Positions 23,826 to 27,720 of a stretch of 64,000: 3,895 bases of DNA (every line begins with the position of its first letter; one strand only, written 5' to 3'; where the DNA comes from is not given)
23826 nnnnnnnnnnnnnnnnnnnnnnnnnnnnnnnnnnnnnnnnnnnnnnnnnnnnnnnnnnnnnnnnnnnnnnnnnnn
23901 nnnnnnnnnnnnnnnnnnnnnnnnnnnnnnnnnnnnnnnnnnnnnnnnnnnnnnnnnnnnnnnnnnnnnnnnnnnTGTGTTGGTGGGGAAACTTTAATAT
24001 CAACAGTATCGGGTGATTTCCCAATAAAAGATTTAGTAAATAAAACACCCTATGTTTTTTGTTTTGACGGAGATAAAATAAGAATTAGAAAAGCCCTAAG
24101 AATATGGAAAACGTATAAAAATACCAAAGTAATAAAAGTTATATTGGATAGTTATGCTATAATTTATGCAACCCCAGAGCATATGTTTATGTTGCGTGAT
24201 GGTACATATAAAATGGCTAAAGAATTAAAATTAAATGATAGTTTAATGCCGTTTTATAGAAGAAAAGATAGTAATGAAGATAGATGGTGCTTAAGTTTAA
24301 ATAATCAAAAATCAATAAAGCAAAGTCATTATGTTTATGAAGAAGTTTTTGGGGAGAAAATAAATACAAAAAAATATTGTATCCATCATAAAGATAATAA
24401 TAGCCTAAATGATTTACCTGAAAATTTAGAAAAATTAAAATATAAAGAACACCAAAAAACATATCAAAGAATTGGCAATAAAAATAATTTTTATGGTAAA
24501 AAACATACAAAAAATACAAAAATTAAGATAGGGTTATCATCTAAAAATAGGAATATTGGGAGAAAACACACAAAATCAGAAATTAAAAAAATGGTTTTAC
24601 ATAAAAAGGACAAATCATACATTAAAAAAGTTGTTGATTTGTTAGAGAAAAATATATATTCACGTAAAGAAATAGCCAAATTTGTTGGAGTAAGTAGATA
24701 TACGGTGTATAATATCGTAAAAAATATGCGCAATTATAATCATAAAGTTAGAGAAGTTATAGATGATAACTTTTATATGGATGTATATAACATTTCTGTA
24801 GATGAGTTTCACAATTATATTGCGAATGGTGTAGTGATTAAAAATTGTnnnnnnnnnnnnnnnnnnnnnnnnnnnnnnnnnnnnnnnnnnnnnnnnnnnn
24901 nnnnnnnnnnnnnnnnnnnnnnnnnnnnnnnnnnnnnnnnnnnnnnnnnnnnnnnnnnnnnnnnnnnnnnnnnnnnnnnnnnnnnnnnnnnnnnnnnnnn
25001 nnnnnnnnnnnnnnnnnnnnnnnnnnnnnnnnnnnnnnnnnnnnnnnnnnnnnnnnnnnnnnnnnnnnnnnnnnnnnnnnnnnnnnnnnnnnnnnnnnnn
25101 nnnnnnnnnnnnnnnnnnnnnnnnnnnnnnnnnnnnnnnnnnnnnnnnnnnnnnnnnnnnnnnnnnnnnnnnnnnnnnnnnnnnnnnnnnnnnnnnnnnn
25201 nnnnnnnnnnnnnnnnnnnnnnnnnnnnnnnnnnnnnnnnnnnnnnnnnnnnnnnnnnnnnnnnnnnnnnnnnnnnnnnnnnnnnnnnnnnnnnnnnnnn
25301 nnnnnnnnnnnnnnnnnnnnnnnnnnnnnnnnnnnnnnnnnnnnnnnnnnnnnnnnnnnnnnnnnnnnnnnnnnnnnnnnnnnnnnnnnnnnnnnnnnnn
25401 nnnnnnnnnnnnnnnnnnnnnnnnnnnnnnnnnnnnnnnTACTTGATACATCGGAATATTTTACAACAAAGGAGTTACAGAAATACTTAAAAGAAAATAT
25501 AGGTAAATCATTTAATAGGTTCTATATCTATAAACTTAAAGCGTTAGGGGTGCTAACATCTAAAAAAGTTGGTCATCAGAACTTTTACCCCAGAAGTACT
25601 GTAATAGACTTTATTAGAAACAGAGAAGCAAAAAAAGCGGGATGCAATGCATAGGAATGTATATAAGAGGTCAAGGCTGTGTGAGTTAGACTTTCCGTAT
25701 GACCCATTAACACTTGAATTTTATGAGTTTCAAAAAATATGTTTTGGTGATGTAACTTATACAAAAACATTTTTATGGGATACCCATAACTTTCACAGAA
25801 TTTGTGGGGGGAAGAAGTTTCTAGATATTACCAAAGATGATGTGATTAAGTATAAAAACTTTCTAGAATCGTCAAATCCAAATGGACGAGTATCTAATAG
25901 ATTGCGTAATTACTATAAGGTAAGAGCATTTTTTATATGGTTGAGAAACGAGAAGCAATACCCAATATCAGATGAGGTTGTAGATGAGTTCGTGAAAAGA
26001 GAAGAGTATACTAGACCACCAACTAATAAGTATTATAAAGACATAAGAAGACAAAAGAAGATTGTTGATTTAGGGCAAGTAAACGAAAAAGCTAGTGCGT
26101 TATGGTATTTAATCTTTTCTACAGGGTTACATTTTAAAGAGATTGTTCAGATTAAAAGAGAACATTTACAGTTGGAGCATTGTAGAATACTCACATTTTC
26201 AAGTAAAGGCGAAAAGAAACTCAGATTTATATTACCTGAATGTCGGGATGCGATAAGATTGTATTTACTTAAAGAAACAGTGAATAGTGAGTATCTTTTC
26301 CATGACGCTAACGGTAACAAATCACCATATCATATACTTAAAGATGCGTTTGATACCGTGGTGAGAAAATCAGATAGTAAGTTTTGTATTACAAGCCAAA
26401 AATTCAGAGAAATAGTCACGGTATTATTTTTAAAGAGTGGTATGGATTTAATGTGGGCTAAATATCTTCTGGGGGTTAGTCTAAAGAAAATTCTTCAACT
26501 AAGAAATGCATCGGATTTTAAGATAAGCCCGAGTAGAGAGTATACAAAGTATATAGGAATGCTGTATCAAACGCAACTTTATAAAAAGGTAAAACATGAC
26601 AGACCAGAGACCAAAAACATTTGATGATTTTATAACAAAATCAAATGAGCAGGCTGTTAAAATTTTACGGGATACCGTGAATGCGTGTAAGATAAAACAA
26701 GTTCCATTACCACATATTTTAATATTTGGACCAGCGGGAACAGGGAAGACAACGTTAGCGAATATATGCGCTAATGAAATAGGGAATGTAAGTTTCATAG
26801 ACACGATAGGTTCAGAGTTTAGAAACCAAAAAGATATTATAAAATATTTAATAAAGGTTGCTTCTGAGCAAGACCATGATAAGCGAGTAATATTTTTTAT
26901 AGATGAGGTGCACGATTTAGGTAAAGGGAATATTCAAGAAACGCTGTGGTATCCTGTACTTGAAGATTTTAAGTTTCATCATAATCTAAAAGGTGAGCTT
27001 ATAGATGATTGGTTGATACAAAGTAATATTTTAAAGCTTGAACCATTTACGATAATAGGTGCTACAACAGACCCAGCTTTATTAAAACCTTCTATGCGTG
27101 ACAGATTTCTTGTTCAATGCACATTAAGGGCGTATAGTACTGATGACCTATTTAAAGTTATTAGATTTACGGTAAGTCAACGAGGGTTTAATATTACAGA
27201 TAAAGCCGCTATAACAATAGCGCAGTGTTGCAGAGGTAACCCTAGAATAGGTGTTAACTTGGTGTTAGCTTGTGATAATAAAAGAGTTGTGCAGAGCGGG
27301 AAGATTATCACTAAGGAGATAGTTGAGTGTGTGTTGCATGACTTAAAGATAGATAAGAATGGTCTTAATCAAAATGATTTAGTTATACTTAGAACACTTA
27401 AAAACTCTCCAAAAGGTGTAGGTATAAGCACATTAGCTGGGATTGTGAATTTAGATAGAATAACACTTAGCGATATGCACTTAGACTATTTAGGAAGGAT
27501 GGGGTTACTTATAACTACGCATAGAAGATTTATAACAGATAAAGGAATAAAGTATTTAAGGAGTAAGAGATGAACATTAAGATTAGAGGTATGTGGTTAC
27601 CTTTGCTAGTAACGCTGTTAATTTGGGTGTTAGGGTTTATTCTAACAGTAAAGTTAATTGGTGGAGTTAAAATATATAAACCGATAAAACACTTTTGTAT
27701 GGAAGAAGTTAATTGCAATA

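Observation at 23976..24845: HNH-endonuclease-bearing intein splitting the SAM-binding motif of a DNA methyltransferase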

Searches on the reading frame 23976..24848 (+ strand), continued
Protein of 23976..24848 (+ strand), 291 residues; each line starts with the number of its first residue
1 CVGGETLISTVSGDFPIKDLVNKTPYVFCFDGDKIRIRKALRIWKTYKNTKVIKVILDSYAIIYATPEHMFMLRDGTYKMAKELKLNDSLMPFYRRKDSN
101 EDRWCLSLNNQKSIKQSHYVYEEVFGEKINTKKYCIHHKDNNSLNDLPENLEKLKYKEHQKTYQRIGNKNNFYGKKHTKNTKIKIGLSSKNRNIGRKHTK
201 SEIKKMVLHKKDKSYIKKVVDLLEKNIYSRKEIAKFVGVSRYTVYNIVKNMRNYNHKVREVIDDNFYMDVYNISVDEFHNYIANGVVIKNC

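Call 49: fold_search(model_id=the predicted structure, library=pdb)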
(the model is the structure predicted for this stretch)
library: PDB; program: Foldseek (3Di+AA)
matches with E <= 10: 708; with E <= 0.001: 32
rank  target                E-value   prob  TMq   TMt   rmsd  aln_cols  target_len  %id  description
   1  6frg                  1.3e-07  1.00  0.42  0.74   7.2       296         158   11  Crystal structure of G-1F mutant of Ssp DnaB Mini-Intein variant M86 (released 2019-01-30)
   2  5i0a                  8.2e-07  1.00  0.39  0.78   7.2       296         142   12  RecA mini intein in complex with cisplatin (released 2016-09-21)
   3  3ifj_A                9.7e-07  1.00  0.39  0.80   7.2       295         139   13  Crystal structure of Mtu recA intein, splicing domain (released 2009-10-06)
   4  2in9                  1.8e-06  1.00  0.38  0.78   7.3       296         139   13  crystal structure of Mtu recA intein, splicing domain (released 2007-05-01)
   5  3igd                  2.0e-06  1.00  0.39  0.79   7.3       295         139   12  Crystal structure of Mtu recA intein, splicing domain (released 2009-10-06)
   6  2in0                  2.1e-06  1.00  0.38  0.78   7.2       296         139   13  crystal structure of Mtu recA intein splicing domain (released 2007-05-01)
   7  1dq3                  2.5e-06  1.00  0.39  0.26  19.7       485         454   13  CRYSTAL STRUCTURE OF AN ARCHAEAL INTEIN-ENCODED HOMING ENDONUCLEASE PI-PFUI (released 2000-07-05)
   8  6frh_A                2.8e-06  1.00  0.42  0.74   4.5       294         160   12  Crystal structure of Ssp DnaB Mini-Intein variant M86 (released 2019-01-30)
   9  6frh_B                3.6e-06  1.00  0.40  0.75   5.1       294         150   12  Crystal structure of Ssp DnaB Mini-Intein variant M86 (released 2019-01-30)
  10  1mi8                  3.8e-06  1.00  0.39  0.78   6.9       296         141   10  2.0 Angstrom crystal structure of a DnaB intein from Synechocystis sp. PCC 6803 (released 2003-08-19)
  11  6fre                  4.5e-06  1.00  0.39  0.70   5.0       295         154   10  Crystal structure of G-1F/H73A mutant of Ssp DnaB Mini-Intein variant M86 (released 2019-01-30)
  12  2imz_A                5.6e-06  1.00  0.41  0.79   6.5       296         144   14  Crystal structure of Mtu recA intein splicing domain (released 2007-05-01)
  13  2in8                  7.1e-06  1.00  0.38  0.78   7.3       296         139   13  crystal structure of Mtu recA intein, splicing domain (released 2007-05-01)
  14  4o1r                  1.1e-05  1.00  0.40  0.78   4.8       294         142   11  Crystal structure of NpuDnaB intein (released 2014-03-19)
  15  2imz_B                1.2e-05  1.00  0.37  0.74   7.8       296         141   13  Crystal structure of Mtu recA intein splicing domain (released 2007-05-01)
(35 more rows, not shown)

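Call 59: find_related_loci(query=A2, collection=viral_contigs, flank=2500)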
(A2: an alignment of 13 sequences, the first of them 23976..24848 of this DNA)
Query A2 (291 aa) in viral_contigs; peptide patterns used: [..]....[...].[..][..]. (x = any residue, [..] = any of these).
600 stretches matched a pattern (row limit reached: there are more); 68 encode a relative of the query (tblastn E <= 1e-3); 68 distinct loci.
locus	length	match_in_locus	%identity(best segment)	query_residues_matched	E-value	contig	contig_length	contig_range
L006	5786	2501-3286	29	1-291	9e-30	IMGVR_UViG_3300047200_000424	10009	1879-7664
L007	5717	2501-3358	25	1-291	2e-19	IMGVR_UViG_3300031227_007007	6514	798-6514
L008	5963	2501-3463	27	1-291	4e-19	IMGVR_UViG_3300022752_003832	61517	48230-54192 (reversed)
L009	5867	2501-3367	29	1-290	8e-17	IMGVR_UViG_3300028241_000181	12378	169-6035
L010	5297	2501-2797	44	26-125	9e-17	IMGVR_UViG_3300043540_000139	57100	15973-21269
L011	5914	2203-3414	31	1-290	2e-16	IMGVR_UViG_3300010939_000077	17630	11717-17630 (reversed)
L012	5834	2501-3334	22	2-291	4e-16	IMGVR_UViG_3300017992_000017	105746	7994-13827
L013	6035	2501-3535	26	1-291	7e-16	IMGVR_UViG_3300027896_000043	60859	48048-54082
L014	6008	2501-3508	27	1-291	3e-16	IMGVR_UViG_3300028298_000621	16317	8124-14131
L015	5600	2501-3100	27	3-186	1e-15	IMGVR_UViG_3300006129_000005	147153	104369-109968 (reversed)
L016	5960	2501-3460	26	1-290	2e-15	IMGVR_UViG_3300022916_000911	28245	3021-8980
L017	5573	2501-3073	27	1-173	9e-15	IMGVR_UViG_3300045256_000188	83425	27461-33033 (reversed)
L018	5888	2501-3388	25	17-290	9e-15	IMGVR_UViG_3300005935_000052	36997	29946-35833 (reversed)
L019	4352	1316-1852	28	1-169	4e-14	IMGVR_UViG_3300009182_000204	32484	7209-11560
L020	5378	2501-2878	32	46-164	5e-14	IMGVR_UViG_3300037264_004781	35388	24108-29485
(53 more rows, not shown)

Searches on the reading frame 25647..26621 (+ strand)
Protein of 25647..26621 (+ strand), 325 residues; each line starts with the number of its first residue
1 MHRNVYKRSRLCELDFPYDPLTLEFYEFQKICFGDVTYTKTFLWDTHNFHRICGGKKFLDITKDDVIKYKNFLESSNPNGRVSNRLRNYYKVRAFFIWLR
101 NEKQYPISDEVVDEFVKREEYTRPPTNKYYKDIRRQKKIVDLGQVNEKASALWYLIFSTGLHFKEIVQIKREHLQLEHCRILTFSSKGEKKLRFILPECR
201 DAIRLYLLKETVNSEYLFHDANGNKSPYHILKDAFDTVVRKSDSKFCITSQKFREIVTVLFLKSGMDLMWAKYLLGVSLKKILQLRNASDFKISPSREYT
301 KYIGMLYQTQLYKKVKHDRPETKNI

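Call 18: search_protein_families(library=pfam, proteins=[window:25647-26621:+], max_evalue=0.001)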
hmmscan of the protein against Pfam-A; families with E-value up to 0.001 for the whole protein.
window:25647-26621:+ (325 aa): 1 family
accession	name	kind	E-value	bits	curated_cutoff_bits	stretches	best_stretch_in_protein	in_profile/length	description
PF00589.27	Phage_integrase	-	9.5e-07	29.2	27.1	1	151-276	26-155/172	Phage integrase family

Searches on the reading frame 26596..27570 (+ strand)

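Call 18: search_protein_families(library=pfam, proteins=[window:26596-27570:+], max_evalue=0.001)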
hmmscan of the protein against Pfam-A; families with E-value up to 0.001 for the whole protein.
window:26596-27570:+ (325 aa): 8 families
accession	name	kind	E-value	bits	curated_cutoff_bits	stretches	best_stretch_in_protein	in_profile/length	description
PF05496.18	RuvB_N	-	6.3e-27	94.7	27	1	5-175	2-157/159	Holliday junction DNA helicase RuvB P-loop domain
PF00004.35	AAA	-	1.1e-16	61.9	21.2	1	41-174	1-126/131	ATPase family associated with various cellular activities (AAA)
PF05491.19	RuvB_C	-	2.4e-09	37.5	24.7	1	254-321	1-71/72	RuvB C-terminal winged helix domain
PF17864.7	AAA_lid_4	-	3.6e-07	30.3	27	1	180-253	1-74/74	RuvB AAA lid domain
PF13173.12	AAA_14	-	2.5e-05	24.7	27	1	41-108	5-74/129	AAA domain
PF13191.12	AAA_16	-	2.9e-05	25.1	32.6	0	19-62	7-48/167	AAA ATPase domain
PF07728.20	AAA_5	-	3.3e-05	24.4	22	1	40-171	1-139/139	AAA domain (dynein-related subfamily)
PF13401.12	AAA_22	-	5.2e-05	24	27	0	40-87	7-56/130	AAA domain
